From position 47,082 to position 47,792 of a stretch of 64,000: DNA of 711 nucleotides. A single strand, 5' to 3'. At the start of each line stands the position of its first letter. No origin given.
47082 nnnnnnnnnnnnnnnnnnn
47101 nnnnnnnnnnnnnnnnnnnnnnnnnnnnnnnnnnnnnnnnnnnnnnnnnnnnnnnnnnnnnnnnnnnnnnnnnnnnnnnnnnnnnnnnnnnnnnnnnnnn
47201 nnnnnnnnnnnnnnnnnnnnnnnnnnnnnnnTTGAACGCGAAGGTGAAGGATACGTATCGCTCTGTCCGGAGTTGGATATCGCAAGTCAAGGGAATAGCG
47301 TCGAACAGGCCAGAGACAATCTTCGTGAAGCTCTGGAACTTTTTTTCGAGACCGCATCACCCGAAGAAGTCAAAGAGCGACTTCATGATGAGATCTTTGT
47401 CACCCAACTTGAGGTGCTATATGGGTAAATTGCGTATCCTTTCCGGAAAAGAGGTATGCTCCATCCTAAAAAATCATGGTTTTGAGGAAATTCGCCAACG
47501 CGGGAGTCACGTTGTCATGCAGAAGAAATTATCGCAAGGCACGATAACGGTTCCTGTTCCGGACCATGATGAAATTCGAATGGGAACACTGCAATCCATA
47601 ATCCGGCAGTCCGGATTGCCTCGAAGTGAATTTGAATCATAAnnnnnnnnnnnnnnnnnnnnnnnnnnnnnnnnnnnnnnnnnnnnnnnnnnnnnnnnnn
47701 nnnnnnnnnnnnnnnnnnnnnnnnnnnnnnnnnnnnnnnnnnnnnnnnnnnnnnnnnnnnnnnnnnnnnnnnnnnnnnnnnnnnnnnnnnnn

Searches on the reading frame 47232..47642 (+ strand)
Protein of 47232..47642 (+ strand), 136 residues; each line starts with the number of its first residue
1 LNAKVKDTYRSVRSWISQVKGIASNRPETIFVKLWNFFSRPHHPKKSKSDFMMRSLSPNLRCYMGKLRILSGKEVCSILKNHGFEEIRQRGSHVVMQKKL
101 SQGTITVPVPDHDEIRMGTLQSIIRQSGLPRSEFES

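Call 50: search_protein_families(library=pfam, proteins=[window:47232-47642:+], max_evalue=0.001)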
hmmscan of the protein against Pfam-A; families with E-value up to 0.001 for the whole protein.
window:47232-47642:+ (136 aa): 1 family
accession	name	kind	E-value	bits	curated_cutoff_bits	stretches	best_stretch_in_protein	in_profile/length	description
PF07927.17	HicA_toxin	-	3e-19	69.3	27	1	72-129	1-58/58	HicA toxin of bacterial toxin-antitoxin,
